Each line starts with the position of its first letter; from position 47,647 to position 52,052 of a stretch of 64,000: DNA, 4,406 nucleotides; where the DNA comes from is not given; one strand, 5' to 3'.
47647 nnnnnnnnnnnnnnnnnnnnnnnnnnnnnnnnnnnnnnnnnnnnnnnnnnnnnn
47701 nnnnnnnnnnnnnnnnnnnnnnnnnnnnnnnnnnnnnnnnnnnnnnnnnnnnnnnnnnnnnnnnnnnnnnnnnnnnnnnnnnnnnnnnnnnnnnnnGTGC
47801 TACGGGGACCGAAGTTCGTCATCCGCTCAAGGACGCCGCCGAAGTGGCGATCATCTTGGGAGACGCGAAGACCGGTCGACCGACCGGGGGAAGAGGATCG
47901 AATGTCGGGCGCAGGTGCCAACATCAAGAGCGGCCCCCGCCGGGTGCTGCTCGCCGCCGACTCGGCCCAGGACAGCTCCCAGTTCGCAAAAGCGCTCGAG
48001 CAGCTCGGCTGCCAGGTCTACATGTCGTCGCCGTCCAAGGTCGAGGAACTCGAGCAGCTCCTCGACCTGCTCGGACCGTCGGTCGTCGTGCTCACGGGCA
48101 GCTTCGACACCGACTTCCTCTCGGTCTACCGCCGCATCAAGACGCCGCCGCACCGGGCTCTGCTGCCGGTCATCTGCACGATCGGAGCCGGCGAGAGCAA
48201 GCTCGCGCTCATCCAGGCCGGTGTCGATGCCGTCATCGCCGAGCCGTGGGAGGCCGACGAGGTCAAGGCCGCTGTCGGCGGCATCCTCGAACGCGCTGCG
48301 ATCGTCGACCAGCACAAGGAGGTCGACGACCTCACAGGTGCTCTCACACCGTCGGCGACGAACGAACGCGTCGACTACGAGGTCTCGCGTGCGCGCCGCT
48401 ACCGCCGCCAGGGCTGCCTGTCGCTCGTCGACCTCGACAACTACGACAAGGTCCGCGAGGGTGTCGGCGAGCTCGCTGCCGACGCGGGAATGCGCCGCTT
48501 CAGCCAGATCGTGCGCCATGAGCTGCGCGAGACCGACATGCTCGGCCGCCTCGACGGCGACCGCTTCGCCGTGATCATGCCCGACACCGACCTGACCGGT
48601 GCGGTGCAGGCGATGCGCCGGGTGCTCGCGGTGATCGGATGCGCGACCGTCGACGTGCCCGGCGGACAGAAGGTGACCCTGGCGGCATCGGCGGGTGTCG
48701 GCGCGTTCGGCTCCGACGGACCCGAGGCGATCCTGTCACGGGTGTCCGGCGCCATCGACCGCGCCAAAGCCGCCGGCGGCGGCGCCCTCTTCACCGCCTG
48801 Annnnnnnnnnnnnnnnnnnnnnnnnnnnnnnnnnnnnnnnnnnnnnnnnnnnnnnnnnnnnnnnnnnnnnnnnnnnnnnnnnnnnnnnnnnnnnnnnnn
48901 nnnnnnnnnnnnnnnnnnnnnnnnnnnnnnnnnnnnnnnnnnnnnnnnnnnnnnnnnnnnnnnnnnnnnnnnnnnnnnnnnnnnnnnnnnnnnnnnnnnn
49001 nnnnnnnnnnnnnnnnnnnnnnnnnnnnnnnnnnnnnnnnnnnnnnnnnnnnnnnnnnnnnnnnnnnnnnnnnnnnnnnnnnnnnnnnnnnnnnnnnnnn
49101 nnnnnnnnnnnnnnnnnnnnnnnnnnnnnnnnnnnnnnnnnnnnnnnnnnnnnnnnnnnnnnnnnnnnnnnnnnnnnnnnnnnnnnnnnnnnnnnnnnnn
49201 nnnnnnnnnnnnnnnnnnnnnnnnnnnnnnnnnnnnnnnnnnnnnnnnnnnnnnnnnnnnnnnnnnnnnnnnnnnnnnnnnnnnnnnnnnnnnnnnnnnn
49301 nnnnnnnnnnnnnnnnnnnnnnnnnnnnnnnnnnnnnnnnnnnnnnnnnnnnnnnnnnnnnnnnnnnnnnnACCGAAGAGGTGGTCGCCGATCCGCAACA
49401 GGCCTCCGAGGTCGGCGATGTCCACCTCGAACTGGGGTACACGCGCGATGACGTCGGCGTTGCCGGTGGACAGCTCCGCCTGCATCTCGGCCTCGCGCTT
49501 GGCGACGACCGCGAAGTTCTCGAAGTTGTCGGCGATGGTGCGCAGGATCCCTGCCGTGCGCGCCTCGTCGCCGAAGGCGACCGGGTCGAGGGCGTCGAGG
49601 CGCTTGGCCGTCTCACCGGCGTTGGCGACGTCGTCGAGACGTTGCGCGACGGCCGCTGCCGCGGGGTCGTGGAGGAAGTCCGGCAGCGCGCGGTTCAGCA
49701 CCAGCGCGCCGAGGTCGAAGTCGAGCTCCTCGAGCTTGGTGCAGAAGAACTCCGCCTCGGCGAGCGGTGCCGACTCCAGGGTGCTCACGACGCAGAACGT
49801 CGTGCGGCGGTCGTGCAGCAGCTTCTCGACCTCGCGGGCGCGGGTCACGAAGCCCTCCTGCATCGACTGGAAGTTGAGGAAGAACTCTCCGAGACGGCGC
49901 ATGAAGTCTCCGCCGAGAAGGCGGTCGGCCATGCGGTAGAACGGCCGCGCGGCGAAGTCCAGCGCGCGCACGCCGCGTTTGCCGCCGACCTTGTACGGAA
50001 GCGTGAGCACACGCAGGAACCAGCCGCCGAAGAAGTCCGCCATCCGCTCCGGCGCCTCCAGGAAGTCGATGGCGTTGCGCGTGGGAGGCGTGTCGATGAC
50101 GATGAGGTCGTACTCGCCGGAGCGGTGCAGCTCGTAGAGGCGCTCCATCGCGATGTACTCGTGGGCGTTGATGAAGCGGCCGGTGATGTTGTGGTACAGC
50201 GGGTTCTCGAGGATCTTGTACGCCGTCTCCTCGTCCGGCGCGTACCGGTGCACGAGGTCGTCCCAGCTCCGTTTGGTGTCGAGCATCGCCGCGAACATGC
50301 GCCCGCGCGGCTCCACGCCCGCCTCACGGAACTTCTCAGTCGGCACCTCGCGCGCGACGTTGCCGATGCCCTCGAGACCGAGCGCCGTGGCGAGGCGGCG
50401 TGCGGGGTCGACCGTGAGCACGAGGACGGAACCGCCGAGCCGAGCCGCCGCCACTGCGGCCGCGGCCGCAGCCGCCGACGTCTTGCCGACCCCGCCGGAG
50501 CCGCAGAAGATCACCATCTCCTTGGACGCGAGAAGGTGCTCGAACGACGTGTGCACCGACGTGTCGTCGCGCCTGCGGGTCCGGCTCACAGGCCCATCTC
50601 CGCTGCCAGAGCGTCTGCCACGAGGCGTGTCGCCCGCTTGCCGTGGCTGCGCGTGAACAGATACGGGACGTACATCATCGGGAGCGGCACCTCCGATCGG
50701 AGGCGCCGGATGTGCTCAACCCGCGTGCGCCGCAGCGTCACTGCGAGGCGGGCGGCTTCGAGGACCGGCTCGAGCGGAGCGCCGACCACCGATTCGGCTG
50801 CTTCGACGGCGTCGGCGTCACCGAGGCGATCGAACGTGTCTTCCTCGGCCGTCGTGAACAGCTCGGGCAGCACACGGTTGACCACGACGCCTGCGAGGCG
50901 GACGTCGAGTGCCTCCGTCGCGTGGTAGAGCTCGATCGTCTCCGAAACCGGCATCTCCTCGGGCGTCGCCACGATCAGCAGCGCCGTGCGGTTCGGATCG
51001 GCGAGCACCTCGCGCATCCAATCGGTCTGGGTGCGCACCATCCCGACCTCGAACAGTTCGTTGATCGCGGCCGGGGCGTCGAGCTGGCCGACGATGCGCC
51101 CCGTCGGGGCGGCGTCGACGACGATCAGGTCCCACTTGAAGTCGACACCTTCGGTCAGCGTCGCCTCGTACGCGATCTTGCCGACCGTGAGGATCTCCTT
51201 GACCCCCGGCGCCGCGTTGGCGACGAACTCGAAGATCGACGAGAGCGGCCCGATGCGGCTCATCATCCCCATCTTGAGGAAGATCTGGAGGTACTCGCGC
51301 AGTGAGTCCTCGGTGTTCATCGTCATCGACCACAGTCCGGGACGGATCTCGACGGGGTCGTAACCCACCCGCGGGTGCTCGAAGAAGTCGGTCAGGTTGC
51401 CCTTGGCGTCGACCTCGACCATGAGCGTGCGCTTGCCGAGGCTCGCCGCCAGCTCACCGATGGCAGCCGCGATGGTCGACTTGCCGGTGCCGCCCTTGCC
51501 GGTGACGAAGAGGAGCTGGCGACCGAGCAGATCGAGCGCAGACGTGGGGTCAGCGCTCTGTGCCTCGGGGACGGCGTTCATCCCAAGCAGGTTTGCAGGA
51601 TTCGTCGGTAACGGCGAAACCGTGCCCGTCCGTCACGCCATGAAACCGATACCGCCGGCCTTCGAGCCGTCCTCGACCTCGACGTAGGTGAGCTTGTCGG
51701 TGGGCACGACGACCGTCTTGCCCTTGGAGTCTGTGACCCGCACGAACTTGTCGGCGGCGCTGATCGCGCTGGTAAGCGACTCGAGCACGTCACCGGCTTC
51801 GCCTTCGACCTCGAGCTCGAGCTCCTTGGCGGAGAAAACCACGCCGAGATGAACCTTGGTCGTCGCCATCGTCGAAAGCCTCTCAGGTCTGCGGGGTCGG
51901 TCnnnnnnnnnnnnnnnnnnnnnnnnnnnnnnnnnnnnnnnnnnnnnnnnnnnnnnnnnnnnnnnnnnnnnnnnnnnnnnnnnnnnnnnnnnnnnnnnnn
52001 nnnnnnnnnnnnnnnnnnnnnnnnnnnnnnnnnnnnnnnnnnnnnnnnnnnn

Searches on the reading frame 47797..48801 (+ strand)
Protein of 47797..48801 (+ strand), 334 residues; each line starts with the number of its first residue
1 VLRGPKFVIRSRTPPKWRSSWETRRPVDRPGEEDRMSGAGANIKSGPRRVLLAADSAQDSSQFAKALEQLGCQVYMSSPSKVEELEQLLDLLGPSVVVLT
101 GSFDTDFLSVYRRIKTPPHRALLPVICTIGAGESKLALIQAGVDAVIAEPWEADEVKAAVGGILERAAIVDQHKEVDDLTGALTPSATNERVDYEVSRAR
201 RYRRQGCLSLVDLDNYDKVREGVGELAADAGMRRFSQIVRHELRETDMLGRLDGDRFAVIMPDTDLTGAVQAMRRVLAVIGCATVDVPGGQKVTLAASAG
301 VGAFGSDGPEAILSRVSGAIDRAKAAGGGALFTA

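Call 4: search_protein_families(library=ncbifam, proteins=[window:47797-48801:+], max_evalue=0.001)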
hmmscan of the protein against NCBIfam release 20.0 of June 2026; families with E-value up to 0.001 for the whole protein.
window:47797-48801:+ (334 aa): 17 families
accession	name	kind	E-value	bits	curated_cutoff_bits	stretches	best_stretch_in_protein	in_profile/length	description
TIGR00254.1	GGDEF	domain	2.6e-23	82.5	37.4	1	176-331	7-164/168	diguanylate cyclase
NF038266.1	diguan_SiaD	equivalog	4.9e-22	78.5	290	1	172-327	92-248/252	biofilm regulation diguanylate cyclase SiaD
NF007135.0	PRK09581.1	equivalog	2.6e-19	69.4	474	1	47-328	155-449/457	PleD family two-component system response regulator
NF007380.0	PRK09894.1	equivalog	2.2e-17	63.4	256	1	167-327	122-280/296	diguanylate cyclase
NF047654.1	DiguCycDgcRLepto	equivalog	7.6e-17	61.2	500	1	121-302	75-261/295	diguanylate cyclase DgcR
NF007298.0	PRK09776.1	equivalog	1.3e-15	56.4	1135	1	177-329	687-840/1111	diguanylate cyclase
NF007599.0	PRK10245.1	equivalog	3.8e-14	51.9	402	1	177-305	213-339/371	diguanylate cyclase AdrA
NF007423.1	PRK09966.1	equivalog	6.7e-12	45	325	1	172-307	237-372/390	diguanylate cyclase DgcN/YfiN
NF051473.1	DigCycDgcsShew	equivalog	8.1e-12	45.1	400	1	189-327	150-284/291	diguanylate cyclase DgcS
NF045675.1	PhdiestaseDibA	equivalog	4.2e-11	41.9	980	1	177-327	206-357/623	phosphodiesterase DibA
NF041606.1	dguan_cyc_DgcA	equivalog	2.5e-09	36.5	370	1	209-327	213-332/340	diguanylate cyclase DgcA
NF050064.1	BlResRespRegCbrR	equivalog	3.7e-09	36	600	1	137-327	214-407/415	bile resistance response regulator CbrR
NF011955.1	PRK15426.1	equivalog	6.6e-09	34.5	408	1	180-303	404-527/564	cellulose biosynthesis regulator diguanylate cyclase DgcQ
NF007474.0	PRK10060.1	equivalog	6.7e-09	34.5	782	1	175-277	238-338/663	cyclic di-GMP phosphodiesterase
NF008467.0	PRK11359.1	equivalog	7.1e-09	34.2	857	1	175-330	377-527/800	oxygen-sensing cyclic-di-GMP phosphodiesterase DosP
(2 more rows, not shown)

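Call 5: search_protein_families(library=pfam, proteins=[window:47797-48801:+], max_evalue=0.001)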
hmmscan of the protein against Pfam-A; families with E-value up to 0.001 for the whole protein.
window:47797-48801:+ (334 aa): 1 family
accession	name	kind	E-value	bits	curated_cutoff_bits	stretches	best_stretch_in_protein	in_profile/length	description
PF00990.26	GGDEF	-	2.8e-18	66.7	23.8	1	176-328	3-159/161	Diguanylate cyclase, GGDEF domain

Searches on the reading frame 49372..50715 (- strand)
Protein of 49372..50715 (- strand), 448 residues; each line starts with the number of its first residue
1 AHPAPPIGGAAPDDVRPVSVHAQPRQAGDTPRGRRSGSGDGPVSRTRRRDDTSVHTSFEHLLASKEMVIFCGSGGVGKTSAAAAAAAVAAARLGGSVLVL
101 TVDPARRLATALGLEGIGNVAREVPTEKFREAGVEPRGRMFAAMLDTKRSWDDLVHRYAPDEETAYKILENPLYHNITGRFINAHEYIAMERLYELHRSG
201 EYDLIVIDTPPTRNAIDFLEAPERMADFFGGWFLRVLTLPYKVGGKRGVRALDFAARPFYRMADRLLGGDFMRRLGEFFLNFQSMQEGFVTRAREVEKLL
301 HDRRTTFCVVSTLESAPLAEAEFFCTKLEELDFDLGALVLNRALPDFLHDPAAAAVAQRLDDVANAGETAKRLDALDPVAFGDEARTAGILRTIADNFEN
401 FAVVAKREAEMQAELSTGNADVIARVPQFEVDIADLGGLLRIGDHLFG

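Call 12: search_protein_families(library=pfam, proteins=[window:49372-50715:-], max_evalue=0.001)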
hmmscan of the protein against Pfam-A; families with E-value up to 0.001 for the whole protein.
window:49372-50715:- (448 aa): 3 families
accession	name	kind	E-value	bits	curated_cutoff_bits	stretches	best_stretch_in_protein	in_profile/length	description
PF02374.21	ArsA_ATPase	-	1.7e-25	90.4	24.3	1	66-350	2-252/305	Anion-transporting ATPase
PF13614.12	AAA_31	-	3.3e-06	27.6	27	1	69-216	6-132/177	AAA domain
PF01656.29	CbiA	-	6.5e-05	23.3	25.4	1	68-150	2-71/125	CobQ/CobB/MinD/ParA nucleotide binding domain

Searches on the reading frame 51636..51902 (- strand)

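Call 12: search_protein_families(library=pfam, proteins=[window:51636-51902:-], max_evalue=0.001)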
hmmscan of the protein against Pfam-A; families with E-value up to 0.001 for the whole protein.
window:51636-51902:- (89 aa): 1 family
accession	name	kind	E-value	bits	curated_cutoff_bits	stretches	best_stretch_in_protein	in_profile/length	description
PF11305.13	DUF3107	-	1.3e-13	51.5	27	1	17-87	3-72/73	Protein of unknown function (DUF3107)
